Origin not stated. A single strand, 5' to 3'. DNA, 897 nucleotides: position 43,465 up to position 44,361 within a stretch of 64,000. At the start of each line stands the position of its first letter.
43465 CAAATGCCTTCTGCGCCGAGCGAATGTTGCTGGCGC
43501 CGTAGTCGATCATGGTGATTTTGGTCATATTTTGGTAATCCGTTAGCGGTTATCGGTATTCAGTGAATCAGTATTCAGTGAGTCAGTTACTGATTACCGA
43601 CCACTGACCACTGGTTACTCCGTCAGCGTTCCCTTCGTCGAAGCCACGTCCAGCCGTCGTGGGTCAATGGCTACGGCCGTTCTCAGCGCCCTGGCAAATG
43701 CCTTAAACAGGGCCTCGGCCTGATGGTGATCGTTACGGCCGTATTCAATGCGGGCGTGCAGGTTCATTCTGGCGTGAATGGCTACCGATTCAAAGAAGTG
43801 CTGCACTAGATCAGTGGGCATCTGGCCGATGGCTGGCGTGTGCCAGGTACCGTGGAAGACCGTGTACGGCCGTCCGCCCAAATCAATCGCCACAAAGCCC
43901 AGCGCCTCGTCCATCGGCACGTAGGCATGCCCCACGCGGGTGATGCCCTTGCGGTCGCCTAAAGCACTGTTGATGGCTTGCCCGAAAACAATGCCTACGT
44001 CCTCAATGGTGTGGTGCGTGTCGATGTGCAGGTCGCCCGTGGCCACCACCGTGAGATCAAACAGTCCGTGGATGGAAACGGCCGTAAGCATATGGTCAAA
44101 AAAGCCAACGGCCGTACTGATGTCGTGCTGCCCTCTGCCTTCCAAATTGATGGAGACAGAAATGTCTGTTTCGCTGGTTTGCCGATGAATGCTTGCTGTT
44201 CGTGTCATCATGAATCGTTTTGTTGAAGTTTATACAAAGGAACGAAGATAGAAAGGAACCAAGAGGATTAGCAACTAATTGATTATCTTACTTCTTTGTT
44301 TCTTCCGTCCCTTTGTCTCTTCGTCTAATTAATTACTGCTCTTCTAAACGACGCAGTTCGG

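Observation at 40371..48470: Nearly every spacer of the his operon is filled by a hairpin made of degenerate 7-9 nt tandem units, each locus with its own unit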

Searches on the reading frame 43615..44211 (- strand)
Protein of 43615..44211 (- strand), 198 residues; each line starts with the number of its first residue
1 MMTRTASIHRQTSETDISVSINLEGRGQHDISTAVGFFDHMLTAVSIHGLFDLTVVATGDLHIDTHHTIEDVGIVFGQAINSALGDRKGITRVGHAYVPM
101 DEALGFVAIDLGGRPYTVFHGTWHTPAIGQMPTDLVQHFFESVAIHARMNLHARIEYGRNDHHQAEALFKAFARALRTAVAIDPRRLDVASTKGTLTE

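Call 9: search_protein_families(library=ncbifam, proteins=[window:43615-44211:-])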
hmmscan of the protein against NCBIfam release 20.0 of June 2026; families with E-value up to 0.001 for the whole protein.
window:43615-44211:- (198 aa): 13 families
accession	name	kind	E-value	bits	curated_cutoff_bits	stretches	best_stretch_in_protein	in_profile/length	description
NF002116.0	PRK00951.2-6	equivalog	6.1e-87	290.7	269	1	1-196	1-197/197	imidazoleglycerol-phosphate dehydratase HisB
NF002111.0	PRK00951.2-1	equivalog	3.8e-83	277.8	231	1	2-196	2-194/194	imidazoleglycerol-phosphate dehydratase HisB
NF002109.0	PRK00951.1-5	equivalog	2e-79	265.9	278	1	3-196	2-196/196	imidazoleglycerol-phosphate dehydratase HisB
NF002110.2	PRK00951.1-6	equivalog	1.4e-75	253.4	266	1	4-196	1-199/199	imidazoleglycerol-phosphate dehydratase HisB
NF002107.0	PRK00951.1-2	equivalog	2.8e-73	245.7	267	1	4-196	2-194/194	imidazoleglycerol-phosphate dehydratase HisB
NF002115.0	PRK00951.2-5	equivalog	8.8e-73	244.2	289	1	2-196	1-195/195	imidazoleglycerol-phosphate dehydratase HisB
NF002106.0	PRK00951.1-1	equivalog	6.7e-71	238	283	1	2-196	2-197/197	imidazoleglycerol-phosphate dehydratase HisB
NF002108.0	PRK00951.1-3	equivalog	8.6e-71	237.8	328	1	2-196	8-203/205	imidazoleglycerol-phosphate dehydratase HisB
NF003937.0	PRK05446.1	equivalog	6.1e-70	236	443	1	3-196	166-355/355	bifunctional histidinol-phosphatase/imidazoleglycerol-phosphate dehydratase HisB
NF002112.0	PRK00951.2-2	equivalog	1.5e-68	230.4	315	1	4-196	2-194/194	imidazoleglycerol-phosphate dehydratase HisB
NF002114.0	PRK00951.2-4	equivalog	1.3e-64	217.4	189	1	6-196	2-190/190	imidazoleglycerol-phosphate dehydratase HisB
NF002113.0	PRK00951.2-3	equivalog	4.5e-61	206.1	288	1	4-195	2-189/190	imidazoleglycerol-phosphate dehydratase HisB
NF010121.0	PRK13598.1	equivalog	6.3e-48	163.1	295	1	2-196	1-193/193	imidazoleglycerol-phosphate dehydratase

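Call 11: find_encoding_contigs(protein=window:43615-44211:-, flank=10000, max_places=6)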
Protein window:43615-44211:- (198 aa): no gene with exactly this product is on record in the collection.

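Call 13: find_related_loci(query=window:43615-44211:-, collection=genome_contigs, flank=10000)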
Query window:43615-44211:- (198 aa) in genome_contigs; peptide patterns used: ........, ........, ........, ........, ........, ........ (x = any residue, [..] = any of these).
600 stretches matched a pattern (row limit reached: there are more); 565 encode a relative of the query (tblastn E <= 1e-3); the best 80 are kept; 80 distinct loci.
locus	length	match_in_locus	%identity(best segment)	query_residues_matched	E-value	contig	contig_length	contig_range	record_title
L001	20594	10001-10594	88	1-198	1e-117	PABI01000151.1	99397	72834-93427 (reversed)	MAG: Anaerolineaceae bacterium isolate NAT123 MHASMcontig_960598, whole genome shotgun sequence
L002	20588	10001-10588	89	3-198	2e-117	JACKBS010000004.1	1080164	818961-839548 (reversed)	MAG: Ardenticatenaceae bacterium isolate HK-STAS-CHLO-27 HK-STAS-CHLO-27_4, whole genome shotgun sequence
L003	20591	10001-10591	86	2-198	1e-115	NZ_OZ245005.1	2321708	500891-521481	MAG: Candidatus Leptofilum sp. isolate 7b64b919-6ea5-499b-8485-25358eaaa058 chromosome 1, complete sequence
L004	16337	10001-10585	79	2-197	2e-103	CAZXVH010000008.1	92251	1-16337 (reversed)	MAG TPA_asm: uncultured Ardenticatenaceae bacterium isolate binchicken_co235_31 genome assembly, contig: NODE_539_length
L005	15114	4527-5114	77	1-197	5e-101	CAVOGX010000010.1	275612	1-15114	MAG: uncultured Chloroflexia bacterium isolate MFD09964.bin.2.14 genome assembly, contig: contig_31579, whole genome sho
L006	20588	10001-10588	74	1-197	9e-99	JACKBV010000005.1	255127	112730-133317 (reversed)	MAG: Ardenticatenaceae bacterium isolate HK-STAS-CHLO-30 HK-STAS-CHLO-30_5, whole genome shotgun sequence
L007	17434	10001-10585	72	4-198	2e-95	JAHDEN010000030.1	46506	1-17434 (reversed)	MAG: Chloroflexota bacterium isolate MAG-182 RZ_2117, whole genome shotgun sequence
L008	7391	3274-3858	71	4-198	2e-94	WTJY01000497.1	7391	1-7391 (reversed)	MAG: Anaerolineales bacterium isolate SS36427bin_1 NODE_3841_length_7391_cov_22.867503, whole genome shotgun sequence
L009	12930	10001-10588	70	1-197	2e-92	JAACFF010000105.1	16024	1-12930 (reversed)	MAG: Chloroflexota bacterium isolate bin.33 scaffold_2030, whole genome shotgun sequence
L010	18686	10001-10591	70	1-197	2e-92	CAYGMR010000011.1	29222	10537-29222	MAG TPA_asm: uncultured Ardenticatenaceae bacterium isolate ERP116193_co2_401 genome assembly, contig: NODE_4032_length_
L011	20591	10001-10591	65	1-198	2e-85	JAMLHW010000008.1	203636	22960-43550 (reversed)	MAG: Anaerolineae bacterium isolate ACE_NR_CHLO5 ACE_NR_CHLO5_8, whole genome shotgun sequence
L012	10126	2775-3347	68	7-197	3e-84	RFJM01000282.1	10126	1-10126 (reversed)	MAG: Caldilineae bacterium isolate J102 k99_633781, whole genome shotgun sequence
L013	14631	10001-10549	68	16-198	5e-80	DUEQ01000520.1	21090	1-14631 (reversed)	MAG TPA_asm: Caldilineae bacterium isolate M2005 Contig520, whole genome shotgun sequence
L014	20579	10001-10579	62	4-196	2e-79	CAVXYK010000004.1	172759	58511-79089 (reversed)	MAG: uncultured Chloroflexia bacterium isolate MFD03804.bin.1.88 genome assembly, contig: contig_13385, whole genome sho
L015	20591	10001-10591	60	1-197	7e-80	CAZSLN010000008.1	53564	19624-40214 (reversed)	MAG TPA_asm: uncultured Anaerolinea sp. isolate SRP272421_co2_833 genome assembly, contig: NODE_984_length_53564_cov_5.6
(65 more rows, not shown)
